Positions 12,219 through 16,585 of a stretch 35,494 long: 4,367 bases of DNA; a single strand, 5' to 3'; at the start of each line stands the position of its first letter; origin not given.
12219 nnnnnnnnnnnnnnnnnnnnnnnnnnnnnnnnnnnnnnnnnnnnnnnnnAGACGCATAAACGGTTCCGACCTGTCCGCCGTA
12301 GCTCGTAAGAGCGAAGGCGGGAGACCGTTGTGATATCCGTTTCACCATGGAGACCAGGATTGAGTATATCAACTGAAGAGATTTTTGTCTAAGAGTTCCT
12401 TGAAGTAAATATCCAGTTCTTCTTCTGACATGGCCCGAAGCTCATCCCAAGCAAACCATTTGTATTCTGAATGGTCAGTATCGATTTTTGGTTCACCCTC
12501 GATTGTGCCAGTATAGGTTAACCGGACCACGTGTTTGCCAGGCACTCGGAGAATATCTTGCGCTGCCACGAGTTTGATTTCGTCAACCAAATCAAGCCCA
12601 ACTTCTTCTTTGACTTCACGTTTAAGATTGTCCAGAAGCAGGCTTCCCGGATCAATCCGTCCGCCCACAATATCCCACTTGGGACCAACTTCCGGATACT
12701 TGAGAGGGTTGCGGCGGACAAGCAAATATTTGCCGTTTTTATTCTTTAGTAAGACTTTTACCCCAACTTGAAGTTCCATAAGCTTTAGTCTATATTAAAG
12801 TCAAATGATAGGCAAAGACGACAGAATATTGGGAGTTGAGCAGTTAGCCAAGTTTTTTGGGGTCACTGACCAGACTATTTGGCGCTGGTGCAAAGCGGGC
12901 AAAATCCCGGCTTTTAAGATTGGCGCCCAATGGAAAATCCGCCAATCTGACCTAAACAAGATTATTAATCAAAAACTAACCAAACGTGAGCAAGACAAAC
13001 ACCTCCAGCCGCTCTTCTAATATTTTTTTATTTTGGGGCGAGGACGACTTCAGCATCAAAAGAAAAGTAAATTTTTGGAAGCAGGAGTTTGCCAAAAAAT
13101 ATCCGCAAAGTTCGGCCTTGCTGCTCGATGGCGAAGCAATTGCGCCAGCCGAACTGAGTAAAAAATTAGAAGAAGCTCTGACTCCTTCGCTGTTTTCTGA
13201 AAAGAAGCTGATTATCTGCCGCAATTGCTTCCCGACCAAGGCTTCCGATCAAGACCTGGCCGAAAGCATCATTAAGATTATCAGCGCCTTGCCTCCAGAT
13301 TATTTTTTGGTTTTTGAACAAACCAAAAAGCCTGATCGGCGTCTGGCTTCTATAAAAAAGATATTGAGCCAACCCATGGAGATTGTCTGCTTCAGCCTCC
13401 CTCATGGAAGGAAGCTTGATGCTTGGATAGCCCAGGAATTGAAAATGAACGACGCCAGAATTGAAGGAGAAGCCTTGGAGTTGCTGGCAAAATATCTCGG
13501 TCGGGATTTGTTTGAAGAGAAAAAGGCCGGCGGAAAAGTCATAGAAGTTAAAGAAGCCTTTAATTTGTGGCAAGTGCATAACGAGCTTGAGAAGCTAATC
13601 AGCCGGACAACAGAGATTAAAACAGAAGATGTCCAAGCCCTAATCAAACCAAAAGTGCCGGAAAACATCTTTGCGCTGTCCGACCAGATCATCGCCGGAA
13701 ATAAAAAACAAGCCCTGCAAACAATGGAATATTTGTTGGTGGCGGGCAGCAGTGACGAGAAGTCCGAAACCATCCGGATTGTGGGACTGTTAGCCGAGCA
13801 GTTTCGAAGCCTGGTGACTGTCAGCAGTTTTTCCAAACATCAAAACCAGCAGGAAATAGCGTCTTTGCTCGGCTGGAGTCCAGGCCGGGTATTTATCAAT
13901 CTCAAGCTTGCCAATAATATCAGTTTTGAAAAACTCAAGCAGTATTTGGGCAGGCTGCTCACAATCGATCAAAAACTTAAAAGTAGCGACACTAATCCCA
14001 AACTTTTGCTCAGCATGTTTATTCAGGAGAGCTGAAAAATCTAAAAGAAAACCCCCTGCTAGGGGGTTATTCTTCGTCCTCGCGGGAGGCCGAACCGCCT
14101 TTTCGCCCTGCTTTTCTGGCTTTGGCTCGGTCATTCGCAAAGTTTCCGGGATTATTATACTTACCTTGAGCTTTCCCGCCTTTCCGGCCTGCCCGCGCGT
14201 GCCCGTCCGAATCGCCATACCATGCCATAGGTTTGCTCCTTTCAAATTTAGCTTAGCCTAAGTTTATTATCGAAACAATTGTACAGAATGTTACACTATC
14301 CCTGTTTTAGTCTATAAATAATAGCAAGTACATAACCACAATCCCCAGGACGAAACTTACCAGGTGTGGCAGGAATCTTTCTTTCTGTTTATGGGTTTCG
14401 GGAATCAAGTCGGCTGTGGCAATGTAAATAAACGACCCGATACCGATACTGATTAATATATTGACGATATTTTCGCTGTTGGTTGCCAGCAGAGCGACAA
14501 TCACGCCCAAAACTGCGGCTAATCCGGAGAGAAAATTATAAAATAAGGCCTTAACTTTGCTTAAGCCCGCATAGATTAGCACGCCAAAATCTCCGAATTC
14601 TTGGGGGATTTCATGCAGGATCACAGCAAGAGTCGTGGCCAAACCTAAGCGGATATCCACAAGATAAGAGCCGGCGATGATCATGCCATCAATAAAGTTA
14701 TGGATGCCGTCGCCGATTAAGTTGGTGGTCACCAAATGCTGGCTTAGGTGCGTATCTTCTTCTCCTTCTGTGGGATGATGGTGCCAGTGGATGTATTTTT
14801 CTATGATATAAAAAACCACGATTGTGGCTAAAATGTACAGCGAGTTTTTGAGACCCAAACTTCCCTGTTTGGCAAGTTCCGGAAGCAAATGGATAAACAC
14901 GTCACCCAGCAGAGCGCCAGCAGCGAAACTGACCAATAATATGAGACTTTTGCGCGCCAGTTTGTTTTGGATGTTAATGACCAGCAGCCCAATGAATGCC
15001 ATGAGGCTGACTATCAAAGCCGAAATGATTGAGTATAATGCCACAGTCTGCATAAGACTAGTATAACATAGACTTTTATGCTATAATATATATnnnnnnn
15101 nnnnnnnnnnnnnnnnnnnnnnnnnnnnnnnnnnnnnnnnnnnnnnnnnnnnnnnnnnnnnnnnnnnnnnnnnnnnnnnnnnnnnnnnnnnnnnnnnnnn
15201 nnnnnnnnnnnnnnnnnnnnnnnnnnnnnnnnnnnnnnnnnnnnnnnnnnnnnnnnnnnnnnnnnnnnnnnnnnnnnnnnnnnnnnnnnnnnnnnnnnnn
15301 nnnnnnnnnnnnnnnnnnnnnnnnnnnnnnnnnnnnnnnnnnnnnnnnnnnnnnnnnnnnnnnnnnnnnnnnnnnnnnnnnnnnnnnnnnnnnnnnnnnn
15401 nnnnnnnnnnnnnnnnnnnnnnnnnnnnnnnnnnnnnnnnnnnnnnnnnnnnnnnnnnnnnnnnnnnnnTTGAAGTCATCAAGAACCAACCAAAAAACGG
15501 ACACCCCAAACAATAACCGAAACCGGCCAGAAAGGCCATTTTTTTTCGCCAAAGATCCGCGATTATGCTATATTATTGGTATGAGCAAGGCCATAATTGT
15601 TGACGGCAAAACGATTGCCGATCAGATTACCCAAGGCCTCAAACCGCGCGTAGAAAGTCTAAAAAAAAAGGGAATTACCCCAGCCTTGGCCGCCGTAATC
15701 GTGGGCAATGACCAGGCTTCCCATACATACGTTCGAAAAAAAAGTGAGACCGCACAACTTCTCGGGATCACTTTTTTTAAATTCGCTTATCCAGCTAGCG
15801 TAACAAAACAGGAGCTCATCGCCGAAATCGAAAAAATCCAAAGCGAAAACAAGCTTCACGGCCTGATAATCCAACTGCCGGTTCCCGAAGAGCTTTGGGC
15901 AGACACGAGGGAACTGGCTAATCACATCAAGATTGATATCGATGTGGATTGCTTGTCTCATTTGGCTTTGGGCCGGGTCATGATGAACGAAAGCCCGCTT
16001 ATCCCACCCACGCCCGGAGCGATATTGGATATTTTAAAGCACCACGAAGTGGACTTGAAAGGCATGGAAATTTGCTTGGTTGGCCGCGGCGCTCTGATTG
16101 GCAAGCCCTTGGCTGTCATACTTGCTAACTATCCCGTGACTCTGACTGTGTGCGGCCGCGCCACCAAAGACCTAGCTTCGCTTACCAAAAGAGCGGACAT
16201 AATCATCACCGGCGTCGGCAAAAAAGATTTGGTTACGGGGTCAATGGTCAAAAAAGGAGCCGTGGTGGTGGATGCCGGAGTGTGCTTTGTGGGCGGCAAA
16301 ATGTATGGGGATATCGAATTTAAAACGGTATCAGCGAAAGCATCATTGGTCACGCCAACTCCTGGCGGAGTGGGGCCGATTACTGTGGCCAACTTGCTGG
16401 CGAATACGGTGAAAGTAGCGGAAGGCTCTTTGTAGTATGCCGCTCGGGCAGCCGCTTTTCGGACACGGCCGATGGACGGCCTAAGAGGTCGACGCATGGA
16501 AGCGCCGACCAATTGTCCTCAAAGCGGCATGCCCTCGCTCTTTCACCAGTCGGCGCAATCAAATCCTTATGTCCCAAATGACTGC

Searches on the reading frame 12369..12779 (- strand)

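Call 58: search_protein_families(library=pfam, proteins=[window:12369-12779:-], max_evalue=0.00001)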
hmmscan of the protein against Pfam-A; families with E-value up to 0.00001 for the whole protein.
window:12369-12779:- (136 aa): 1 family
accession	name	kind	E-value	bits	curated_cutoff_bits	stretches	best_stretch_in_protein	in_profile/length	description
PF00293.34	NUDIX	-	5.7e-20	72.1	21.1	1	3-117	2-122/134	NUDIX domain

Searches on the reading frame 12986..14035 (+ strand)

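Call 49: search_protein_families(library=pfam, proteins=[window:12986-14035:+], max_evalue=0.00001)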
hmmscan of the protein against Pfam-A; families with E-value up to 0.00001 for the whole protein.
window:12986-14035:+ (349 aa): 2 families
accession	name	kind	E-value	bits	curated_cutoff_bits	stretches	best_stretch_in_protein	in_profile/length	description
PF21694.2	DNA_pol3_delta_C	-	1.7e-23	83.4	27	1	226-347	2-119/121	DNA polymerase III delta subunit, C-terminal domain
PF06144.19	DNA_pol3_delta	-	2.3e-10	41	21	1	14-129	1-117/124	DNA polymerase III, delta subunit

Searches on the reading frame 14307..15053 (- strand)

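Call 49: search_protein_families(library=pfam, proteins=[window:14307-15053:-], max_evalue=0.00001)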
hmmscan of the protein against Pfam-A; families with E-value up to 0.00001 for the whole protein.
window:14307-15053:- (248 aa): 1 family
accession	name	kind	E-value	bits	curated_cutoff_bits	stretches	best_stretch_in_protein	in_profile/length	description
PF02535.28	Zip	-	1e-45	156.9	35.1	2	94-244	164-322/323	ZIP Zinc transporter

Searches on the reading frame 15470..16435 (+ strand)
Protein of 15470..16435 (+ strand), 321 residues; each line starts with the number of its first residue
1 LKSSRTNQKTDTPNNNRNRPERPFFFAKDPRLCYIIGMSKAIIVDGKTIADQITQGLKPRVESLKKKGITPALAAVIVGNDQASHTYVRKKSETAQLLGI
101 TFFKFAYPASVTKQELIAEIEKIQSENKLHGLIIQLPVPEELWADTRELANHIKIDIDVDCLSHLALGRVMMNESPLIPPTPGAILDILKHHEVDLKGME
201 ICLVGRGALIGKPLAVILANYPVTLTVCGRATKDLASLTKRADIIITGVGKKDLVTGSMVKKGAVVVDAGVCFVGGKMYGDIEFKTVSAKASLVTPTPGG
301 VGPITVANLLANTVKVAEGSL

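Call 58: search_protein_families(library=pfam, proteins=[window:15470-16435:+], max_evalue=0.00001)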
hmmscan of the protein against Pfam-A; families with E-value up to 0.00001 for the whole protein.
window:15470-16435:+ (321 aa): 2 families
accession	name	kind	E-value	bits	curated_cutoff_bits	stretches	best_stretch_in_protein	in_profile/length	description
PF02882.25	THF_DHG_CYH_C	-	3.1e-49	166.8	27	1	165-318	3-157/160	Tetrahydrofolate dehydrogenase/cyclohydrolase, NAD(P)-binding domain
PF00763.28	THF_DHG_CYH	-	1.1e-29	103.4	32.8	1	44-160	1-115/115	Tetrahydrofolate dehydrogenase/cyclohydrolase, catalytic domain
